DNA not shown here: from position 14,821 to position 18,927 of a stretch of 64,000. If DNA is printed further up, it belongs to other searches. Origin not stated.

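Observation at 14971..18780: Extracellular subtilase covalently fused to an AmpG-like MFS transporter: a possible cleave-and-import module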

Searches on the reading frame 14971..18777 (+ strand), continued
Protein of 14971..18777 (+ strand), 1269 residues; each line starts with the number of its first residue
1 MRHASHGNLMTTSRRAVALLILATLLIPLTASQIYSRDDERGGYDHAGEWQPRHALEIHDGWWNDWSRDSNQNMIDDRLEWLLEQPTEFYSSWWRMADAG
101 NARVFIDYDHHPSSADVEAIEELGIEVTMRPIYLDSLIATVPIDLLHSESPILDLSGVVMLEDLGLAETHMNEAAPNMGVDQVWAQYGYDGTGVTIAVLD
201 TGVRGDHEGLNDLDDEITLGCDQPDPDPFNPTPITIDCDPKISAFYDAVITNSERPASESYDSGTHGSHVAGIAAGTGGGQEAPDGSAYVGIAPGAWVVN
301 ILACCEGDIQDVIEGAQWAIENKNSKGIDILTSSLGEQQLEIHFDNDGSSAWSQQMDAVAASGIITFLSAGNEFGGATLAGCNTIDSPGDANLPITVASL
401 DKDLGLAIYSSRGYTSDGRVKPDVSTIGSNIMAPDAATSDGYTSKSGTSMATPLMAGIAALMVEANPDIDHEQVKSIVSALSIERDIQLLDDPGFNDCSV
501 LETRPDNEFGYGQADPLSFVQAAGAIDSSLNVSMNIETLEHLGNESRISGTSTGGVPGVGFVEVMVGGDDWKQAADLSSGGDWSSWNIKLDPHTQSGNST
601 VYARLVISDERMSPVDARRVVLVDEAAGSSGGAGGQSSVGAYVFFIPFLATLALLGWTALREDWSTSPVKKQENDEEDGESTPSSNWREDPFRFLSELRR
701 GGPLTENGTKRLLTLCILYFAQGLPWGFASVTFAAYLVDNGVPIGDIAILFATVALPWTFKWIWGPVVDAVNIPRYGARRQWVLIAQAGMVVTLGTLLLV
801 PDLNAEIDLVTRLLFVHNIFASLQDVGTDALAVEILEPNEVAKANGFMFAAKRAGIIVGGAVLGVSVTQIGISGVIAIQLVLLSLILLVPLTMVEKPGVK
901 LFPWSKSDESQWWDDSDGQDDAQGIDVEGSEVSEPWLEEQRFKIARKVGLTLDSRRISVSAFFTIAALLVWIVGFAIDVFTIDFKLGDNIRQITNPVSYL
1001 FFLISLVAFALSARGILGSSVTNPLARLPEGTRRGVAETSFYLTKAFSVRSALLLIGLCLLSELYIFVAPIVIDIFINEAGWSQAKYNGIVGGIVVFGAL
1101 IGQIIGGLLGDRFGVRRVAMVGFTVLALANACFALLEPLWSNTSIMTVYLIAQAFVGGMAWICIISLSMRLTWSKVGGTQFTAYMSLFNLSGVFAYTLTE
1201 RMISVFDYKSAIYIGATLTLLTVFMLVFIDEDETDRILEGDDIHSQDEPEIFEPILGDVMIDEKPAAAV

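Call 5: find_homologous_proteins(query=window:14971-18777:+, max_evalue=0.00001)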
Query window:14971-18777:+ (1269 aa): 1324 proteins with E <= 0.00001 among 8000 candidates; the best 120 are listed.
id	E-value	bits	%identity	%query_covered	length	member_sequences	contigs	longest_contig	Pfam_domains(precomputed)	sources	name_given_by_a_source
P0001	0.0e+0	2867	100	100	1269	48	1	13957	PF13000.14,PF03092.23,PF00082.28,PF07690.22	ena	-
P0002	0.0e+0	2709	94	100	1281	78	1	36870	PF13000.14,PF03092.23,PF00082.28,PF07690.22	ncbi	-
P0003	0.0e+0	2665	92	100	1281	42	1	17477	PF13000.14,PF03092.23,PF00082.28,PF07690.22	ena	-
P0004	0.0e+0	2652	91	100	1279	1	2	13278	PF13000.14,PF03092.23,PF00082.28,PF07690.22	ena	-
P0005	0.0e+0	2651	92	99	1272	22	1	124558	PF13000.14,PF03092.23,PF00082.28,PF07690.22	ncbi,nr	ncbi:MAG: hypothetical protein CMB63_00910 [Euryarchaeota archaeon]|nr:hypothetical protein [Euryarc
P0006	0.0e+0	2649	91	100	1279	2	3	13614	PF13000.14,PF03092.23,PF00082.28,PF07690.22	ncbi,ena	-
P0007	0.0e+0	2648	91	100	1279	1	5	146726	PF13000.14,PF03092.23,PF00082.28,PF07690.22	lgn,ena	-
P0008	0.0e+0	2648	91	100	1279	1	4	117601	PF13000.14,PF03092.23,PF00082.28,PF07690.22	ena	-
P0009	0.0e+0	2647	91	100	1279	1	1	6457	PF13000.14,PF03092.23,PF00082.28,PF07690.22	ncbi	-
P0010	0.0e+0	2566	89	99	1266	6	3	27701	PF13000.14,PF03092.23,PF00082.28,PF07690.22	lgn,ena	-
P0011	0.0e+0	2519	92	94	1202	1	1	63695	PF13000.14,PF03092.23,PF00082.28,PF07690.22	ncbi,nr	ncbi:MAG: hypothetical protein CMB75_03315, partial [Euryarchaeota archaeon]|nr:hypothetical protein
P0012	0.0e+0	2278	79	100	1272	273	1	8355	PF13000.14,PF03092.23,PF00082.28,PF07690.22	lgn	-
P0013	0.0e+0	2245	77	100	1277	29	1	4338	PF13000.14,PF00082.28,PF07690.22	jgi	-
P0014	0.0e+0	2236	78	99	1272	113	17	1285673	PF13000.14,PF03092.23,PF00082.28,PF07690.22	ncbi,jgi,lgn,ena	jgi:subtilisin family serine protease/MFS family permease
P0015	0.0e+0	1744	61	98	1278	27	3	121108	PF13000.14,PF03092.23,PF00082.28,PF07690.22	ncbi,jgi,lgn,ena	-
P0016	0.0e+0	1742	62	97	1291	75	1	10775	PF13000.14,PF03092.23,PF00082.28,PF07690.22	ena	-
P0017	0.0e+0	1740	63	97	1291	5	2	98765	PF13000.14,PF03092.23,PF00082.28,PF07690.22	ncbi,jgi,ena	-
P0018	0.0e+0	1734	61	97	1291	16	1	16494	PF13000.14,PF03092.23,PF00082.28,PF07690.22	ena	-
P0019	0.0e+0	1728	62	97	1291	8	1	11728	PF13000.14,PF03092.23,PF00082.28,PF07690.22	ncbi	-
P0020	0.0e+0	1728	62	97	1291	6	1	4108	PF13000.14,PF03092.23,PF00082.28,PF07690.22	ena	-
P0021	0.0e+0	1727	62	97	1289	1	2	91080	PF13000.14,PF03092.23,PF00082.28,PF07690.22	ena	-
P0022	0.0e+0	1727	63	97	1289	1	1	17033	PF13000.14,PF03092.23,PF00082.28,PF07690.22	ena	-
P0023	0.0e+0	1727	62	97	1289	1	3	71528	PF13000.14,PF03092.23,PF00082.28,PF07690.22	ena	-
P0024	0.0e+0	1726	62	97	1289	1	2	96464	PF13000.14,PF03092.23,PF00082.28,PF07690.22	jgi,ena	-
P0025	0.0e+0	1726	62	97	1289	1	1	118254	PF13000.14,PF03092.23,PF00082.28,PF07690.22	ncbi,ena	-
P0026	0.0e+0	1726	61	97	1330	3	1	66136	PF13000.14,PF00082.28,PF07690.22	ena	-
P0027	0.0e+0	1724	62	97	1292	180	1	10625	PF13000.14,PF03092.23,PF00082.28,PF07690.22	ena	-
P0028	0.0e+0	1724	62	97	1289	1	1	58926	PF13000.14,PF03092.23,PF00082.28,PF07690.22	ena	-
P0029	0.0e+0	1721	61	97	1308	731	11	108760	PF13000.14,PF03092.23,PF00082.28,PF07690.22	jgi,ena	-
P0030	0.0e+0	1706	62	98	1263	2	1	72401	PF13000.14,PF03092.23,PF00082.28,PF07690.22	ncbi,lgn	-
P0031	0.0e+0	1677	61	97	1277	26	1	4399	PF13000.14,PF03092.23,PF00082.28,PF07690.22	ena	-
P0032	0.0e+0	1670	60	98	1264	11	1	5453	PF13000.14,PF03092.23,PF00082.28,PF07690.22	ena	-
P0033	0.0e+0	1642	61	97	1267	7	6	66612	PF13000.14,PF03092.23,PF00082.28,PF07690.22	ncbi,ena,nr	ncbi:MAG: hypothetical protein CMA68_01990 [Euryarchaeota archaeon]|nr:hypothetical protein [Euryarc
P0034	0.0e+0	1640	60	98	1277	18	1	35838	PF13000.14,PF03092.23,PF00082.28,PF07690.22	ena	-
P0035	0.0e+0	1639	60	98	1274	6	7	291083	PF13000.14,PF03092.23,PF00082.28,PF07690.22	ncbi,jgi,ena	-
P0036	0.0e+0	1638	61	97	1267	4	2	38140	PF13000.14,PF03092.23,PF00082.28,PF07690.22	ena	-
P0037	0.0e+0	1638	60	98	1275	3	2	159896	PF13000.14,PF03092.23,PF00082.28,PF07690.22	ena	-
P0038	0.0e+0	1632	60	97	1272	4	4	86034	PF13000.14,PF03092.23,PF00082.28,PF07690.22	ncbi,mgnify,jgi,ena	mgnify:CR=1 FL=1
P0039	0.0e+0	1632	60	98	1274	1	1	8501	PF13000.14,PF03092.23,PF00082.28,PF07690.22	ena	-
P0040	0.0e+0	1631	60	97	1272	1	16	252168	PF13000.14,PF03092.23,PF00082.28,PF07690.22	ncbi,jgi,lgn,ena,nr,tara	ncbi:MAG: hypothetical protein CMA43_00955 [Euryarchaeota archaeon]|jgi:subtilisin family serine pro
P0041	0.0e+0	1630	60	97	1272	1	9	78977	PF13000.14,PF03092.23,PF00082.28,PF07690.22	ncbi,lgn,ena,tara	tara:strand:+ start:420 stop:4238 length:3819 start_codon:yes stop_codon:yes gene_type:complete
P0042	0.0e+0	1630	60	97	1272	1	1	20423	PF13000.14,PF03092.23,PF00082.28,PF07690.22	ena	-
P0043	0.0e+0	1628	60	97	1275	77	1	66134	PF13000.14,PF03092.23,PF00082.28,PF07690.22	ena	-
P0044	0.0e+0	1628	60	97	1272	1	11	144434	PF13000.14,PF03092.23,PF00082.28,PF07690.22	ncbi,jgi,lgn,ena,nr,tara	ncbi:MAG: hypothetical protein CMB58_002685 [Methanobacteriota archaeon]|nr:MAG: hypothetical protei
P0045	0.0e+0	1627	60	97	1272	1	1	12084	PF13000.14,PF03092.23,PF00082.28,PF07690.22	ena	-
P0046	0.0e+0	1627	60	97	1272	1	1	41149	PF13000.14,PF03092.23,PF00082.28,PF07690.22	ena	-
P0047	0.0e+0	1623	59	98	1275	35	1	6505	PF13000.14,PF03092.23,PF00082.28,PF07690.22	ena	-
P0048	0.0e+0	1621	60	98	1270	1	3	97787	PF13000.14,PF00082.28,PF07690.22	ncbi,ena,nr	ncbi:MAG TPA: MFS transporter [Candidatus Thalassarchaeaceae archaeon]|nr:hypothetical protein [Eury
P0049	0.0e+0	1620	59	97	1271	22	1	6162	PF13000.14,PF00082.28,PF07690.22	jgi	jgi:subtilisin family serine protease/MFS family permease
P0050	0.0e+0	1618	60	98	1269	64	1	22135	PF13000.14,PF00082.28,PF07690.22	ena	-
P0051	0.0e+0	1617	59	99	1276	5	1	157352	PF13000.14,PF03092.23,PF00082.28,PF07690.22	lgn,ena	-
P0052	0.0e+0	1616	60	96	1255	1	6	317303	PF13000.14,PF00082.28,PF07690.22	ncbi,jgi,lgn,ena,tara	tara:strand:- start:3910 stop:7677 length:3768 start_codon:yes stop_codon:yes gene_type:complete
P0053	0.0e+0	1615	59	97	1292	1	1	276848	PF13000.14,PF03092.23,PF00082.28,PF07690.22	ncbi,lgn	-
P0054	0.0e+0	1614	60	96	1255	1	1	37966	PF13000.14,PF00082.28,PF07690.22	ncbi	-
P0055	0.0e+0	1609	58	98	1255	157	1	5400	PF13000.14,PF00082.28,PF07690.22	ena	-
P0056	0.0e+0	1605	59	98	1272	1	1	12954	PF13000.14,PF03092.23,PF00082.28,PF07690.22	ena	-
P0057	0.0e+0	1605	59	99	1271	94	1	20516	PF13000.14,PF00082.28,PF07690.22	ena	-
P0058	0.0e+0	1605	59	98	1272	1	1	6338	PF13000.14,PF03092.23,PF00082.28,PF07690.22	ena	-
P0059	0.0e+0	1605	59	97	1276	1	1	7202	PF13000.14,PF00082.28,PF07690.22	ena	-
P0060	0.0e+0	1604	58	99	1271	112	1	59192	PF13000.14,PF03092.23,PF00082.28,PF07690.22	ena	-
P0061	0.0e+0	1603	59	95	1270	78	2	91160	PF13000.14,PF00082.28,PF07690.22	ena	-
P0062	0.0e+0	1602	59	98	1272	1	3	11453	PF13000.14,PF03092.23,PF00082.28,PF07690.22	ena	-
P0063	0.0e+0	1602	59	97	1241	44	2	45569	PF13000.14,PF03092.23,PF00082.28,PF07690.22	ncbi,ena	-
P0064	0.0e+0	1602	59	97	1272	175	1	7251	PF13000.14,PF03092.23,PF00082.28,PF07690.22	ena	-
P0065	0.0e+0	1602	59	98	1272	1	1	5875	PF13000.14,PF03092.23,PF00082.28,PF07690.22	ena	-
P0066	0.0e+0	1602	59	98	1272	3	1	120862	PF13000.14,PF03092.23,PF00082.28,PF07690.22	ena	-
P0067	0.0e+0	1602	59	98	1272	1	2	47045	PF13000.14,PF03092.23,PF00082.28,PF07690.22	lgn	-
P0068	0.0e+0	1602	59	98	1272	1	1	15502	PF13000.14,PF03092.23,PF00082.28,PF07690.22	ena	-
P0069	0.0e+0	1601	59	98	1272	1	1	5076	PF13000.14,PF03092.23,PF00082.28,PF07690.22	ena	-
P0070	0.0e+0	1601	59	98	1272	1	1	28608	PF13000.14,PF03092.23,PF00082.28,PF07690.22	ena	-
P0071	0.0e+0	1601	59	98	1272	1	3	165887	PF13000.14,PF03092.23,PF00082.28,PF07690.22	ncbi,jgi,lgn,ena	-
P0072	0.0e+0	1600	59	98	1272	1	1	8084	PF13000.14,PF03092.23,PF00082.28,PF07690.22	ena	-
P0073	0.0e+0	1599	59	98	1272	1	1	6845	PF13000.14,PF03092.23,PF00082.28,PF07690.22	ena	-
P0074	0.0e+0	1599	59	98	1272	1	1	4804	PF13000.14,PF03092.23,PF00082.28,PF07690.22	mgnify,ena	mgnify:FL=1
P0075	0.0e+0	1599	59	98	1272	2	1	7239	PF13000.14,PF03092.23,PF00082.28,PF07690.22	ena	-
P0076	0.0e+0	1599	59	95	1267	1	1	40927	PF13000.14,PF00082.28,PF07690.22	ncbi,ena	-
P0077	0.0e+0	1599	59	95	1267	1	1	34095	PF13000.14,PF00082.28,PF07690.22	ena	-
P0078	0.0e+0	1598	59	98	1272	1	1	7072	PF13000.14,PF03092.23,PF00082.28,PF07690.22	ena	-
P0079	0.0e+0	1598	59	95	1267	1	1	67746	PF13000.14,PF00082.28,PF07690.22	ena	-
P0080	0.0e+0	1597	59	95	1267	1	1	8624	PF13000.14,PF00082.28,PF07690.22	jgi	jgi:subtilisin family serine protease/MFS family permease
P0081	0.0e+0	1597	59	95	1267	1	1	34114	PF13000.14,PF00082.28,PF07690.22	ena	-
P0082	0.0e+0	1596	59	95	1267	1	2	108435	PF13000.14,PF00082.28,PF07690.22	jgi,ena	jgi:subtilisin family serine protease/MFS family permease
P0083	0.0e+0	1596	59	95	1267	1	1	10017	PF13000.14,PF00082.28,PF07690.22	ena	-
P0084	0.0e+0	1596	59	95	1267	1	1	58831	PF13000.14,PF00082.28,PF07690.22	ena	-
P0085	0.0e+0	1596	59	95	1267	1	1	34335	PF13000.14,PF00082.28,PF07690.22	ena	-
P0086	0.0e+0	1596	59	97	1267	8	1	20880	PF13000.14,PF00082.28,PF07690.22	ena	-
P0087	0.0e+0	1596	59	95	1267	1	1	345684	PF13000.14,PF00082.28,PF07690.22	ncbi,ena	-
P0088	0.0e+0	1596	59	95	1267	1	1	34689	PF13000.14,PF00082.28,PF07690.22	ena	-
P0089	0.0e+0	1595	59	95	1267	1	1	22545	PF13000.14,PF00082.28,PF07690.22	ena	-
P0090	0.0e+0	1595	59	95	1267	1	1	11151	PF13000.14,PF00082.28,PF07690.22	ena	-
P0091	0.0e+0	1595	59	96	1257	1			PF13000.14,PF03092.23,PF00082.28,PF07690.22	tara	tara:strand:+ start:25163 stop:28936 length:3774 start_codon:yes stop_codon:yes gene_type:complete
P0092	0.0e+0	1595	59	95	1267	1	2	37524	PF13000.14,PF00082.28,PF07690.22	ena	-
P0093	0.0e+0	1595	59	95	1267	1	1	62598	PF13000.14,PF00082.28,PF07690.22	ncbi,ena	-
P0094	0.0e+0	1595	59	95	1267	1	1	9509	PF13000.14,PF00082.28,PF07690.22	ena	-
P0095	0.0e+0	1594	59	95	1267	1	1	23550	PF13000.14,PF00082.28,PF07690.22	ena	-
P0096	0.0e+0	1594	59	95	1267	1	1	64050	PF13000.14,PF00082.28,PF07690.22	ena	-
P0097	0.0e+0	1594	59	95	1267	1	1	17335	PF13000.14,PF00082.28,PF07690.22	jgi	-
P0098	0.0e+0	1594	59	95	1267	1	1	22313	PF13000.14,PF00082.28,PF07690.22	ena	-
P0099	0.0e+0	1594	59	95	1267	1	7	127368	PF13000.14,PF00082.28,PF07690.22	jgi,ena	jgi:subtilisin family serine protease/MFS family permease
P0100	0.0e+0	1594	59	95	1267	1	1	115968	PF13000.14,PF00082.28,PF07690.22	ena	-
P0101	0.0e+0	1594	59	95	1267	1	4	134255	PF13000.14,PF00082.28,PF07690.22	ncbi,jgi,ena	-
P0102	0.0e+0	1594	59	95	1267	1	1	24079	PF13000.14,PF00082.28,PF07690.22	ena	-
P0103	0.0e+0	1594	59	95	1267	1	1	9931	PF13000.14,PF00082.28,PF07690.22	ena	-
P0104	0.0e+0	1593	59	95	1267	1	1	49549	PF13000.14,PF00082.28,PF07690.22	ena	-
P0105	0.0e+0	1593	59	95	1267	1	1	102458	PF13000.14,PF00082.28,PF07690.22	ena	-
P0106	0.0e+0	1593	59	95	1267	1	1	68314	PF13000.14,PF00082.28,PF07690.22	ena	-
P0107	0.0e+0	1593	59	95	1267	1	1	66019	PF13000.14,PF00082.28,PF07690.22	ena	-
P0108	0.0e+0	1593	59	95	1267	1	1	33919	PF13000.14,PF00082.28,PF07690.22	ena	-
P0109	0.0e+0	1592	59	95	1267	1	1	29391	PF13000.14,PF00082.28,PF07690.22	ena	-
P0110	0.0e+0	1592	59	98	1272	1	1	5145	PF13000.14,PF03092.23,PF00082.28,PF07690.22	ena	-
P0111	0.0e+0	1592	59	95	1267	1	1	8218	PF13000.14,PF00082.28,PF07690.22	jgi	-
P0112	0.0e+0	1592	59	95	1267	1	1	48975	PF13000.14,PF00082.28,PF07690.22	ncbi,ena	-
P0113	0.0e+0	1591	59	95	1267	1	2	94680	PF13000.14,PF00082.28,PF07690.22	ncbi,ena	-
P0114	0.0e+0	1591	59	95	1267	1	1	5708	PF13000.14,PF00082.28,PF07690.22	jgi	-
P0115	0.0e+0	1591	59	95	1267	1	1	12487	PF13000.14,PF00082.28,PF07690.22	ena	-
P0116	0.0e+0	1591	59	95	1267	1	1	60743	PF13000.14,PF00082.28,PF07690.22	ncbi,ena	-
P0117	0.0e+0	1591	59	95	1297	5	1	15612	PF13000.14,PF00082.28,PF07690.22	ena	-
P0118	0.0e+0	1591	59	95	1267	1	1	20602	PF13000.14,PF00082.28,PF07690.22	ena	-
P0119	0.0e+0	1591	59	95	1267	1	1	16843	PF13000.14,PF00082.28,PF07690.22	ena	-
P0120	0.0e+0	1591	59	95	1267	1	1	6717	PF13000.14,PF00082.28,PF07690.22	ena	-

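Call 20: find_encoding_contigs(protein=P0040, flank=8000, max_places=3)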
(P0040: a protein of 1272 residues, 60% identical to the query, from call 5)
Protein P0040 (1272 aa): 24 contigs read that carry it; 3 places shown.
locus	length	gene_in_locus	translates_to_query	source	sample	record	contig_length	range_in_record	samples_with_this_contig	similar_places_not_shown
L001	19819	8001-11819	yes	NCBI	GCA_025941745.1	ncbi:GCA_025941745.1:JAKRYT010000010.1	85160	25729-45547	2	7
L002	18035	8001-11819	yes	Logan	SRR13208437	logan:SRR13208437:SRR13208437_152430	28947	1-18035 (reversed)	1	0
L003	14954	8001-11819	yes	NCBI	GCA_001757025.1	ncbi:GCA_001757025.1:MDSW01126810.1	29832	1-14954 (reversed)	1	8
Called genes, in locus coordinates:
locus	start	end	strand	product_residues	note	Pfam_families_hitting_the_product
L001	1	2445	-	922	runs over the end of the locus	PF00676:E1_dh, PF02779:Transket_pyr, PF02780:Transketolase_C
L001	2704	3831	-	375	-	PF00899:ThiF, PF00581:Rhodanese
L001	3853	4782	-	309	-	PF00890:FAD_binding_2 (faint), PF01134:GIDA (faint), PF01494:FAD_binding_3 (faint), PF03486:HI0933_like (faint), PF07992:Pyr_redox_2, PF13738:Pyr_redox_3, PF00070:Pyr_redox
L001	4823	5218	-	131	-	PF00885:DMRL_synthase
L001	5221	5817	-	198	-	PF00677:Lum_binding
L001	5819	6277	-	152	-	PF01467:CTP_transf_like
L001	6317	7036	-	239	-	PF00926:DHBP_synthase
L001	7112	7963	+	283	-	PF00288:GHMP_kinases_N (weak)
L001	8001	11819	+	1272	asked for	PF00082:Peptidase_S8, PF07690:MFS_1, PF13000:Acatn, PF03092:BT1, PF07690:MFS_1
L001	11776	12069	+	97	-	PF00462:Glutaredoxin, PF13417:GST_N_3, PF13409:GST_N_2 (weak)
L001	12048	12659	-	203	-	PF00561:Abhydrolase_1, PF02230:Abhydrolase_2, PF03959:FSH1, PF12146:Hydrolase_4 (faint), PF12697:Abhydrolase_6 (weak)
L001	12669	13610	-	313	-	-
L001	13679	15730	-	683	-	PF03030:H_PPase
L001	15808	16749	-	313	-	PF00117:GATase, PF07722:Peptidase_C26 (weak)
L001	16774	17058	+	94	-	PF01106:NifU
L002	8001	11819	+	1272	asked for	PF00082:Peptidase_S8, PF07690:MFS_1, PF13000:Acatn, PF03092:BT1, PF07690:MFS_1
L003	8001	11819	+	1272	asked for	PF00082:Peptidase_S8, PF07690:MFS_1, PF13000:Acatn, PF03092:BT1, PF07690:MFS_1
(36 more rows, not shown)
